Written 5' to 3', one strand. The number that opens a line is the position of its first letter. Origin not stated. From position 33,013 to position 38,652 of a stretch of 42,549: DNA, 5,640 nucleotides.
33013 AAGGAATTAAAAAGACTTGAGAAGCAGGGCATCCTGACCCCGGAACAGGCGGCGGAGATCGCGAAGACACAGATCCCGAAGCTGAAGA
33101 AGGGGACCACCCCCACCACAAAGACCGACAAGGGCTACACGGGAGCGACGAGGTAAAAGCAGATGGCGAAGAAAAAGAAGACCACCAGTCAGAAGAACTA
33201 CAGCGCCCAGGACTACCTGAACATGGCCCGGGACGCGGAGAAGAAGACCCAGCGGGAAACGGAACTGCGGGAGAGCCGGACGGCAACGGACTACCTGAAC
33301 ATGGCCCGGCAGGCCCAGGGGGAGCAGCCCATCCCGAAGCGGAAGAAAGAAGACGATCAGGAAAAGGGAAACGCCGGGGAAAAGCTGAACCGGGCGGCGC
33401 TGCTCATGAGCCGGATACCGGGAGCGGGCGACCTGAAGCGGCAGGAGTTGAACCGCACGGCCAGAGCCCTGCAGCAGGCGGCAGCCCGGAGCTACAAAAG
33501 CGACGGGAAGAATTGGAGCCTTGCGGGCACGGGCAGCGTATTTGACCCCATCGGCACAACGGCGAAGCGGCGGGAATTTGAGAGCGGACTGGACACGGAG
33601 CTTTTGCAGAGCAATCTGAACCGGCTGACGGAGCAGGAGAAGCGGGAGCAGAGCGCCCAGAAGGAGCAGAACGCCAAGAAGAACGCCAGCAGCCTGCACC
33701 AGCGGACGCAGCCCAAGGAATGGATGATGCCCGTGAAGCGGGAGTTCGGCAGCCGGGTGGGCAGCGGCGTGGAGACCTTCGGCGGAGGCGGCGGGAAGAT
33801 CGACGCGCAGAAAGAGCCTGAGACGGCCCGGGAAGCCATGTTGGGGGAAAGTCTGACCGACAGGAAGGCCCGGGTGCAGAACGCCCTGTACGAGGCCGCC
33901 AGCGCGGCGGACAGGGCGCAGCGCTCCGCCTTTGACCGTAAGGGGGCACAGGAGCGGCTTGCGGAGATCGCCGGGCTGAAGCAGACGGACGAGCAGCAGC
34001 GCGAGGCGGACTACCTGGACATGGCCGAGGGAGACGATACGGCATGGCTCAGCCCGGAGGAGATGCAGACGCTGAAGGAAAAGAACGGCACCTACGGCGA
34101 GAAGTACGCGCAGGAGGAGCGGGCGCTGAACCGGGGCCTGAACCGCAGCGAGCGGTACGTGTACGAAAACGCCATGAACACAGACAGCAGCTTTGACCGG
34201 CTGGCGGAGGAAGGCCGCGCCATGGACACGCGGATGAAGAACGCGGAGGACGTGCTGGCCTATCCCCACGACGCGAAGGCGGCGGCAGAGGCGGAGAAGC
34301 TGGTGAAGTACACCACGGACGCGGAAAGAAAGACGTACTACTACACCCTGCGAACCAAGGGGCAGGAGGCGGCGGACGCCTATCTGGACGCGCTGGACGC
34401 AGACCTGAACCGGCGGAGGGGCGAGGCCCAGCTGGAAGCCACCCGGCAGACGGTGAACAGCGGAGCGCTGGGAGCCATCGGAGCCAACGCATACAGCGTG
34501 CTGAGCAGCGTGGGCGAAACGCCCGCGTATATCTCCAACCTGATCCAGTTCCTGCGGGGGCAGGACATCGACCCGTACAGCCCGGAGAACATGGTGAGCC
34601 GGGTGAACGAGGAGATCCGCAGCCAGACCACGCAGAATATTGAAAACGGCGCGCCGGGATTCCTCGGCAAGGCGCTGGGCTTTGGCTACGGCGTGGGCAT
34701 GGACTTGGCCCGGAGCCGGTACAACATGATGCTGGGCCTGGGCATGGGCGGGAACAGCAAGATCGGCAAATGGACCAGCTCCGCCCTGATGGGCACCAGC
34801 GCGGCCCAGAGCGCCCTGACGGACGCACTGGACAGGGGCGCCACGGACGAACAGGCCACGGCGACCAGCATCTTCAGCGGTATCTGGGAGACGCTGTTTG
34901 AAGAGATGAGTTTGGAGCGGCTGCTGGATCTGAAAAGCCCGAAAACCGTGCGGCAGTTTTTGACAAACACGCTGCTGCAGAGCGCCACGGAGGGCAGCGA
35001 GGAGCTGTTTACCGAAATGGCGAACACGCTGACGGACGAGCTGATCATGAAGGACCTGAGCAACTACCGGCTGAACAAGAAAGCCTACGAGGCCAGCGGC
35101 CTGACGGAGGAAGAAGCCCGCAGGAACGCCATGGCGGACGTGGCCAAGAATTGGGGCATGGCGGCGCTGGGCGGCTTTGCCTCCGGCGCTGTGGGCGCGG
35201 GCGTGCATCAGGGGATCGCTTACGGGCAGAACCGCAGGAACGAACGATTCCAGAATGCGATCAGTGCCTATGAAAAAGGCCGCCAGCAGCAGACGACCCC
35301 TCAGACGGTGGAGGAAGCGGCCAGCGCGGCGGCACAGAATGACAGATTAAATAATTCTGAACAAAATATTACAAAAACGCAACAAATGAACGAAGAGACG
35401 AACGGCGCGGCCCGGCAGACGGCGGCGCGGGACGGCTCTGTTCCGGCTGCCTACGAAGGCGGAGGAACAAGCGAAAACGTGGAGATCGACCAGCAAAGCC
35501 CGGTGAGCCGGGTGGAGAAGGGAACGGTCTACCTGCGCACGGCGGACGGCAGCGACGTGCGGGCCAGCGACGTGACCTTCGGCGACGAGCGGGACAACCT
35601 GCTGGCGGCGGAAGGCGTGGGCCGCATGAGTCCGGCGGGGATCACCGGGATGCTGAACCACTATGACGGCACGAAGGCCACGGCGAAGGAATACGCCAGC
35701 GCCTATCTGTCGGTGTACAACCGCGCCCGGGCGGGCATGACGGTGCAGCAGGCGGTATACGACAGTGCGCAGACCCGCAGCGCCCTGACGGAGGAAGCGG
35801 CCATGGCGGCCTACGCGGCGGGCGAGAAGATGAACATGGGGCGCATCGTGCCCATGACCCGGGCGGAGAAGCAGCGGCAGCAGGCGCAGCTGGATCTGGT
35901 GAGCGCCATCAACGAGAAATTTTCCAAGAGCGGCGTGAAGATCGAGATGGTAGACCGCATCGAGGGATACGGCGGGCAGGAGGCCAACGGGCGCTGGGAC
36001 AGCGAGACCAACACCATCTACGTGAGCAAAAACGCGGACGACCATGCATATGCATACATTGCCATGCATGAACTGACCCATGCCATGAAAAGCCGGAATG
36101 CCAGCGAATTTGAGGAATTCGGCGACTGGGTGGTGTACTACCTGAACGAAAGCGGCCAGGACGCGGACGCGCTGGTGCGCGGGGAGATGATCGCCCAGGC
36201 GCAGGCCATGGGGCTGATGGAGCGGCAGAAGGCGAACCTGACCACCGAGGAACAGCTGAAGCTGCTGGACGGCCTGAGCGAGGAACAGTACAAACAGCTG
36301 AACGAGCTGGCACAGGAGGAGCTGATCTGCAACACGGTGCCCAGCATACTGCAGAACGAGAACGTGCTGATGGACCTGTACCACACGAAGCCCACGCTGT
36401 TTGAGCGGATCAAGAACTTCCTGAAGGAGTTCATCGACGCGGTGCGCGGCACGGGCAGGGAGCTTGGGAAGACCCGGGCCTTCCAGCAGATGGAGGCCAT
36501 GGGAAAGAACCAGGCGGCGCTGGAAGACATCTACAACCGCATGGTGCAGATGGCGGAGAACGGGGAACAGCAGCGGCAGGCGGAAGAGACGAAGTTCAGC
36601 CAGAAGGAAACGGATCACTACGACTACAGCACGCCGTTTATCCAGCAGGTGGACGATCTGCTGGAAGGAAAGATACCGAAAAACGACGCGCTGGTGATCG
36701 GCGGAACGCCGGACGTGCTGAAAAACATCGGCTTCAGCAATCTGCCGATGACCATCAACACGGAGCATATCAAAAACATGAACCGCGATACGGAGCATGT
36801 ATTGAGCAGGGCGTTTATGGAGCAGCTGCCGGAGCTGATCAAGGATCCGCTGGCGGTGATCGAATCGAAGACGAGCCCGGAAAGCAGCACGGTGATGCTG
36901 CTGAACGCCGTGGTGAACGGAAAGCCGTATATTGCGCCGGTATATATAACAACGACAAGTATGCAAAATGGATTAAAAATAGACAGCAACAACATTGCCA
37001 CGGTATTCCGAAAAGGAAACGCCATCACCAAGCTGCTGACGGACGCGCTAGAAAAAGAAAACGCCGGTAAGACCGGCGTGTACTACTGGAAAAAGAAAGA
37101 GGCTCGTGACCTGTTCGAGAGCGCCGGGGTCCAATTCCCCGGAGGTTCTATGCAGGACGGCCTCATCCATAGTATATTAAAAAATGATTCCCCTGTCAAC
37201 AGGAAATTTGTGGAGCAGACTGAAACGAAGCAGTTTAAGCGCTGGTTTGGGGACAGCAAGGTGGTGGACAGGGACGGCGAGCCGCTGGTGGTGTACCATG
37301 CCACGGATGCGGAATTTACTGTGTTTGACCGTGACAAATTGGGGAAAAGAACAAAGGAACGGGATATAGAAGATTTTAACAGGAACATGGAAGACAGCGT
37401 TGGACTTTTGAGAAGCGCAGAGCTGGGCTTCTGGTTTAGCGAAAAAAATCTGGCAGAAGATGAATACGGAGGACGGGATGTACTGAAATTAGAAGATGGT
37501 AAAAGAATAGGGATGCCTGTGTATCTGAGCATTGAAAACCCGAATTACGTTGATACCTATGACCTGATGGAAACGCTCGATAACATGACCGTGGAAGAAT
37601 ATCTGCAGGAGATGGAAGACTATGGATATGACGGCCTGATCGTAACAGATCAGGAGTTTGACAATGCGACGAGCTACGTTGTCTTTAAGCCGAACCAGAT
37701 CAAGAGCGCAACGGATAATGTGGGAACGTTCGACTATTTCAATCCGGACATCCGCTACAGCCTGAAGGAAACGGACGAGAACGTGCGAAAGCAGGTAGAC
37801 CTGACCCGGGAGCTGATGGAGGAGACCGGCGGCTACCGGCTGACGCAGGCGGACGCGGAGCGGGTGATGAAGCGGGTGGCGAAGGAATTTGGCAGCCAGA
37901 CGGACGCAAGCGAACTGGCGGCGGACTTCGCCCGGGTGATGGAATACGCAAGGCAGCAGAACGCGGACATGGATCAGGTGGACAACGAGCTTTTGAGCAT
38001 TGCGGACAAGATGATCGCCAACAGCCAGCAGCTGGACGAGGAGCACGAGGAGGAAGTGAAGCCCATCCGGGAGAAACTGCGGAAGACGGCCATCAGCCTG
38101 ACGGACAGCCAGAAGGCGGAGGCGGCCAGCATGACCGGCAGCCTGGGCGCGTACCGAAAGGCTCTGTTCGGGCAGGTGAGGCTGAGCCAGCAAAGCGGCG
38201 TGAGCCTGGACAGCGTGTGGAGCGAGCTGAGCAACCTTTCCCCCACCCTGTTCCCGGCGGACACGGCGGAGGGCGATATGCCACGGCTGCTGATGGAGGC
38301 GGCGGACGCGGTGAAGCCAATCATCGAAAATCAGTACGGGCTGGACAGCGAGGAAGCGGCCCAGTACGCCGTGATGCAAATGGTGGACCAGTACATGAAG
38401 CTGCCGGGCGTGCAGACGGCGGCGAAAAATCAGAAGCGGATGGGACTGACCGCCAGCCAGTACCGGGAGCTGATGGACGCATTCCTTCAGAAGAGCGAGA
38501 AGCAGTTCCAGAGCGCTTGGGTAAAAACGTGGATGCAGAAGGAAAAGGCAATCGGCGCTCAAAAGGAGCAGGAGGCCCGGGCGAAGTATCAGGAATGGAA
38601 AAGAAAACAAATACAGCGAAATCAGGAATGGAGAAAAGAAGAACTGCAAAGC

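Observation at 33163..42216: A 3017-aa polyvalent effector-like protein sits in the structural operon of a temperate phage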

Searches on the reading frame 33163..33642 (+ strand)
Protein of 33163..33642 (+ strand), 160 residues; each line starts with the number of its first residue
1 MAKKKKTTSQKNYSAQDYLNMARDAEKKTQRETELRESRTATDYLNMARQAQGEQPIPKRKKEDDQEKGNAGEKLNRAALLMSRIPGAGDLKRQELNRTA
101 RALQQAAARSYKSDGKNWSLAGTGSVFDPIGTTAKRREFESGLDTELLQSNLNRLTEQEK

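Call 72: search_protein_families(library=pfam, proteins=[window:33163-33642:+], max_evalue=10)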
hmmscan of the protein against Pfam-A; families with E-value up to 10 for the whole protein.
window:33163-33642:+ (160 aa): 1 family
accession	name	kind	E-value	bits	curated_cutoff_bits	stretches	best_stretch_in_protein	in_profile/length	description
PF15681.10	LAX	-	0.023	14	27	1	13-86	237-307/350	Lymphocyte activation family X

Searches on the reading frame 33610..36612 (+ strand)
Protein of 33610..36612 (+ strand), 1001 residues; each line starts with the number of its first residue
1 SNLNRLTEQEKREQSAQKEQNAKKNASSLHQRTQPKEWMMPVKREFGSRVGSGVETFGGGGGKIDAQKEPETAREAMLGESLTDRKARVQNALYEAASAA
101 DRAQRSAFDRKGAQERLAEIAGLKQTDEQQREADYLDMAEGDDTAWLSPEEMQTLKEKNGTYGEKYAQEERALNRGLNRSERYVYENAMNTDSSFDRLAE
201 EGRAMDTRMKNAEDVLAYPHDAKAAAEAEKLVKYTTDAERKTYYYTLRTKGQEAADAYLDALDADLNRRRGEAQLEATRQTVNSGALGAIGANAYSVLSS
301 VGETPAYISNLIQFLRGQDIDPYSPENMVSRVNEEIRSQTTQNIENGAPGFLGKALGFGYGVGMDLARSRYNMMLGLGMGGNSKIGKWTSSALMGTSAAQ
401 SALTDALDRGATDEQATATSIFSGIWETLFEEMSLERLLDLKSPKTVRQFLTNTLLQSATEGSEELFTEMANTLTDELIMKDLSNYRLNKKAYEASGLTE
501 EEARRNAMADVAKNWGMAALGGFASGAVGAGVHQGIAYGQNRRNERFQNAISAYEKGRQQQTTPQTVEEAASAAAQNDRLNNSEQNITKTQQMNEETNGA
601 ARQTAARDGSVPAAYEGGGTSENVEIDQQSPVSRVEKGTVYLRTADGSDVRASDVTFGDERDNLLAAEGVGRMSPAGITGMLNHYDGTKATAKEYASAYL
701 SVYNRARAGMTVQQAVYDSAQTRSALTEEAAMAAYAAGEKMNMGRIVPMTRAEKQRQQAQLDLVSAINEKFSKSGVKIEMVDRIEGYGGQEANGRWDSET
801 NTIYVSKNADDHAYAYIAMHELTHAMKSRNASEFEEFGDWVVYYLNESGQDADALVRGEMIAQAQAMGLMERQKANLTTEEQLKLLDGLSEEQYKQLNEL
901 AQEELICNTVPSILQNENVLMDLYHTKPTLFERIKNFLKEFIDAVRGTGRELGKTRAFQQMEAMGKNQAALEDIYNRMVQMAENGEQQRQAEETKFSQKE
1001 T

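Call 69: predict_structure(alignment_id=A2)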
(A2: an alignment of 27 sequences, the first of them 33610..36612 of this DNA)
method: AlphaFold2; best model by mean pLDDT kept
length: 1001 residues; sequences in the alignment: 27
mean_pLDDT: 50.9   pTM: 0.29
mean pLDDT of the five models: 50.9, 50.7, 49.2, 47.9, 45.3
residues with pLDDT >= 90: 5; 70-90: 200; 50-70: 221; < 50: 575
segments of 3 or more residues with pLDDT < 50: 1-6, 24-114, 116-232, 284-323, 343-345, 347-407, 411-429, 431-467, 474-476, 516-620, 743-757, 810-815, 944-983, 985-993, 995-1001
pLDDT, mean of each block of 10 residues (from residue 1): 48 67 44 27 26 24 32 42 47 42 40 46 42 37 34 43 39 34 32 33 33 33 42 52 61 62 57 52 40 38 37 37 50 52 46 36 36 30 30 40 49 44 46 36 33 41 47 49 67 75 65 49 37 29 34 35 35 35 35 36 34 33 72 82 84 74 77 84 84 88 79 77 85 82 37 47 54 60 56 71 64 53 70 75 73 78 72 59 78 82 78 59 67 59 47 36 33 41 46 44 34
secondary structure, 60 per line:
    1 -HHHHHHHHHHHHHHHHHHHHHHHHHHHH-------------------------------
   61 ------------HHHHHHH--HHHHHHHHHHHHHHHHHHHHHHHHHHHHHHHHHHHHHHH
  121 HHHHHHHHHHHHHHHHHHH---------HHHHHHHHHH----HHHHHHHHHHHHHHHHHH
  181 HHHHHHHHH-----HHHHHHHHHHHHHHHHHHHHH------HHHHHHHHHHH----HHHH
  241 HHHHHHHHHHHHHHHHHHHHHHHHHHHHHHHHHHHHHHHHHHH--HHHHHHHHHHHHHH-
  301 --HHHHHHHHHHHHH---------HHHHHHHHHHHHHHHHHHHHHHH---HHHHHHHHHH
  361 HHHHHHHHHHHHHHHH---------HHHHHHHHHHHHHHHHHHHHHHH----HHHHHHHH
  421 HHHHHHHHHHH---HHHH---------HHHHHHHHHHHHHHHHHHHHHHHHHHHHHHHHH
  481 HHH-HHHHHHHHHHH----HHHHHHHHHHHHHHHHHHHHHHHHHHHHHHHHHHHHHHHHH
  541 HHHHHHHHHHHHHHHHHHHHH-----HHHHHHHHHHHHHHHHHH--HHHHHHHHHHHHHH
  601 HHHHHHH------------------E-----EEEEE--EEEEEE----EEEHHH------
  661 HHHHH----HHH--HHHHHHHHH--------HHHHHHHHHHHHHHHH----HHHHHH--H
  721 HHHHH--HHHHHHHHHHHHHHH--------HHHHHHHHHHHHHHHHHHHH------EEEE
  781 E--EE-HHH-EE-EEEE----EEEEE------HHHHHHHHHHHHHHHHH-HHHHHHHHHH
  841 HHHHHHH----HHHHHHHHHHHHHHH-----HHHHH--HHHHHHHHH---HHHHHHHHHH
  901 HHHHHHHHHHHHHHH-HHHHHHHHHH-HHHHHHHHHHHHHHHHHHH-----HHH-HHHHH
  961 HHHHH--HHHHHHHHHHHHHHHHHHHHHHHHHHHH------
elements in order (helices of 4 or more, strands of 3 or more residues): H2-29 H73-79 H82-139 H149-158 H163-189 H195-215 H222-232 H237-283 H286-299 H303-315 H325-347 H351-376 H386-408 H413-431 H435-438 H448-483 H485-495 H500-561 H567-584 H587-607 E632-636 E639-644 E649-651 H661-665 H675-683 H692-707 H712-717 H720-725 H728-742 H751-770 E777-781 E794-797 E802-806 H813-829 H831-847 H852-866 H872-876 H879-887 H891-915 H917-926 H928-946 H956-965 H968-995

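Call 71: fold_search(model_id=the predicted structure, library=pdb)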
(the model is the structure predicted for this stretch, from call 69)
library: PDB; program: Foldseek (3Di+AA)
matches with E <= 10: 94; with E <= 0.001: 0
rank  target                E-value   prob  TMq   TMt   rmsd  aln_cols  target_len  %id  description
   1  4pkr                  1.0e-01  0.75  0.09  0.16  16.9       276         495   11  Anthrax toxin lethal factor with bound small molecule inhibitor 10 (released 2014-11-12)
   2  4pku                  1.6e-01  0.66  0.09  0.16  17.0       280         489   11  Anthrax toxin lethal factor with bound small molecule inhibitor 15 (released 2014-11-12)
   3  4xm8                  1.9e-01  0.60  0.09  0.15  17.1       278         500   10  Anthrax toxin lethal factor with ligand-induced binding pocket (released 2015-11-11)
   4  5d1t                  2.3e-01  0.60  0.09  0.16  17.1       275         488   11  Anthrax toxin lethal factor with hydroxamic acid inhibitor (released 2015-11-11)
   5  3dti                  4.8e-01  0.72  0.07  0.25  14.1       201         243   11  Crystal structure of the IRRE protein, a central regulator of DNA damage repair in deinococcaceae (released 2009-02-10)
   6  4xm6                  4.8e-01  0.41  0.09  0.16  16.5       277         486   13  Anthrax toxin lethal factor with ligand-induced binding pocket (released 2015-11-11)
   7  4pks                  5.0e-01  0.38  0.09  0.16  17.1       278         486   11  Anthrax toxin lethal factor with bound small molecule inhibitor 11 (released 2014-11-12)
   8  4pkv                  5.0e-01  0.35  0.08  0.15  17.2       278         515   10  Anthrax toxin lethal factor with bound small molecule inhibitor 16 (released 2014-11-12)
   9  4pkw                  5.4e-01  0.60  0.08  0.15  12.8       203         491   15  Anthrax toxin lethal factor with bound small molecule inhibitor GM6001 (released 2014-11-12)
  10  4wf6                  6.0e-01  0.35  0.09  0.15  16.9       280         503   12  Anthrax toxin lethal factor with bound small molecule inhibitor MK-31 (released 2015-09-09)
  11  4dv8                  6.2e-01  0.30  0.09  0.15  17.0       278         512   12  Anthrax Lethal Factor metalloproteinase in complex with the Hydroxamic acid based small molecule PT8421 (released 2012-03-14)
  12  6r53_B                8.5e-01  0.57  0.09  0.33   7.3       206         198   10  Crystal structure of PPEP-1(K101R) (released 2019-06-12)
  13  1pwp_A                8.9e-01  0.35  0.08  0.11  15.1       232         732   12  Crystal Structure of the Anthrax Lethal Factor complexed with Small Molecule Inhibitor NSC 12155 (released 2004-01-13)
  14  6cz6_C                1.1e+00  0.57  0.08  0.20   9.7       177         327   10  Mycobacterium tuberculosis transcriptional regulator (released 2019-04-17)
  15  8sln_A                1.1e+00  0.44  0.06  0.23  15.9       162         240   14  Crystal structure of Deinococcus geothermalis PprI complexed with ssDNA (released 2024-03-13)
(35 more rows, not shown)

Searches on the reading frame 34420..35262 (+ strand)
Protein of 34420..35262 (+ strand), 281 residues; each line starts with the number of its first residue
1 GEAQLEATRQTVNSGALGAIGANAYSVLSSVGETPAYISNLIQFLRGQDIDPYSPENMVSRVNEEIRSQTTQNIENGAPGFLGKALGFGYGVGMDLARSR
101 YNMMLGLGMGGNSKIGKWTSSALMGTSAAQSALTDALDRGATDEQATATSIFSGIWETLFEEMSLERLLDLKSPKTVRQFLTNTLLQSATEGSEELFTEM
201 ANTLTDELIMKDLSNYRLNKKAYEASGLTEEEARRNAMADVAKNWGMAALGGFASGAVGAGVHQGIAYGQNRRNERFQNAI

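Call 72: search_protein_families(library=pfam, proteins=[window:34420-35262:+], max_evalue=10)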
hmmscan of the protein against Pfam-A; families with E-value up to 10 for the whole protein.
window:34420-35262:+ (281 aa): 2 families
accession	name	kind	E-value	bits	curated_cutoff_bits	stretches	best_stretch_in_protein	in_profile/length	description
PF03450.22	CO_deh_flav_C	-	0.093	13.3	25.5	1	27-67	35-75/102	CO dehydrogenase flavoprotein C-terminal domain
PF05361.17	PP1_inhibitor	-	0.21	12.1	22.4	1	151-204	60-112/141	PKC-activated protein phosphatase-1 inhibitor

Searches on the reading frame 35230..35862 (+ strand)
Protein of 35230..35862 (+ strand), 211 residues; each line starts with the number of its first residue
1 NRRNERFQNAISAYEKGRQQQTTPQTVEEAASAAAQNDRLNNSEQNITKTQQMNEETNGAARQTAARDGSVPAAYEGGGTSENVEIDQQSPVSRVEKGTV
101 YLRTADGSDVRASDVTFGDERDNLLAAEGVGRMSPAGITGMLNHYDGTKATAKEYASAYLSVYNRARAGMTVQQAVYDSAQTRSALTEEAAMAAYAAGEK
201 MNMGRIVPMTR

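Call 72: search_protein_families(library=pfam, proteins=[window:35230-35862:+], max_evalue=10)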
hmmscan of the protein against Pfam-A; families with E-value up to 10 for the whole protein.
window:35230-35862:+ (211 aa): 1 family
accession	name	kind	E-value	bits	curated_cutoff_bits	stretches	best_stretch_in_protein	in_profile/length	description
PF13560.12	HTH_31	-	0.077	13.8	27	1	8-33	28-53/64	Helix-turn-helix domain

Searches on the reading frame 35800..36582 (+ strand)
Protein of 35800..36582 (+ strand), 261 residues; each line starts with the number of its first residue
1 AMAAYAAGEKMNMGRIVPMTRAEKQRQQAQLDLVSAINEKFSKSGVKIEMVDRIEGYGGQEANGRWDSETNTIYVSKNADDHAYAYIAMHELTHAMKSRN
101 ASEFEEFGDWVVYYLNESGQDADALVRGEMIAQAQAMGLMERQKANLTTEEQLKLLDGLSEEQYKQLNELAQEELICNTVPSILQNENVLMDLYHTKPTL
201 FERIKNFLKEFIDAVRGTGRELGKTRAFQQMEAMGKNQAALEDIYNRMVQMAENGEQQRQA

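Call 72: search_protein_families(library=pfam, proteins=[window:35800-36582:+], max_evalue=10)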
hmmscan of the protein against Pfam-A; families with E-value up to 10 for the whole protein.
window:35800-36582:+ (261 aa): 7 families
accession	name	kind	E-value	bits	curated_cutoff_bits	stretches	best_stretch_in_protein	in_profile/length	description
PF20573.4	DUF6782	-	0.00051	19.8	27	1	29-124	26-130/241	Putative metallopeptidase family (DUF6782)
PF23349.2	BBS7_hp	-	0.0054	17.3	27.8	1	144-229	16-97/114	BBS7 hairpin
PF02037.33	SAP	-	0.0083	16.2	23.9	1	42-57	20-35/37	SAP domain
PF04472.17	SepF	-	0.031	15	27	1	183-224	19-60/72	Cell division protein SepF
PF06114.19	Peptidase_M78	-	0.039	14.2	22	1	65-103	22-61/123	IrrE N-terminal-like domain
PF18786.7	Importin_rep_2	-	0.15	12.4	26.9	1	146-173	17-44/44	Importin 13 repeat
PF13974.11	YebO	-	1.2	9.9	27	1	145-170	20-45/80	YebO-like protein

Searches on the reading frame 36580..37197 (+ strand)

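Call 72: search_protein_families(library=pfam, proteins=[window:36580-37197:+], max_evalue=10)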
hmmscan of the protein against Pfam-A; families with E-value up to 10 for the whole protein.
window:36580-37197:+ (206 aa): 1 family
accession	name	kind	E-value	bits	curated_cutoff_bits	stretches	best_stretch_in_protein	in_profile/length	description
PF18819.6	MuF_C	-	3.1e-12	47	27.6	1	67-157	4-84/103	Phage MuF-C-terminal domain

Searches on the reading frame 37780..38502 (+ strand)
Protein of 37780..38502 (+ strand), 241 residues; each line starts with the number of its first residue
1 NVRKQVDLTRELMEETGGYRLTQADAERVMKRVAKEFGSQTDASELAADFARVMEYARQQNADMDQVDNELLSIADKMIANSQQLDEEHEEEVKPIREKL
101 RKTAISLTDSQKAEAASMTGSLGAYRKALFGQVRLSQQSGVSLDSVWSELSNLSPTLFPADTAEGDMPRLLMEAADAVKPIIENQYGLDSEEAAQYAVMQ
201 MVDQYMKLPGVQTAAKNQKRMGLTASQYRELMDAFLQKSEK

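Call 72: search_protein_families(library=pfam, proteins=[window:37780-38502:+], max_evalue=10)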
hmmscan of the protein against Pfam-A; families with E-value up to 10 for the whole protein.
window:37780-38502:+ (241 aa): 6 families
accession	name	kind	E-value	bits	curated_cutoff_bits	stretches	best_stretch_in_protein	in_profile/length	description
PF05192.23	MutS_III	-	0.041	14.6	34.1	1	11-190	70-155/194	MutS domain III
PF01756.24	ACOX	-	0.052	13.6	22.1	1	74-125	96-146/181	Acyl-CoA oxidase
PF07798.16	CCDC90-like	-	0.14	12.4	33.5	1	21-112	15-107/175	Coiled-coil domain-containing protein 90-like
PF06224.18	AlkZ-like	-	0.23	11.5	25.9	1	82-237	78-210/329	DNA glycosylase AlkZ-like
PF20859.2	RHA1_ro05818_N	-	0.42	11.1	27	1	60-85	31-56/58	Hypothetical protein RHA1_ro05818, N-terminal helical domain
PF16515.11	HIP1_clath_bdg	-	6.3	7.7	28.8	1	47-112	8-73/99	Clathrin-binding domain of Huntingtin-interacting protein 1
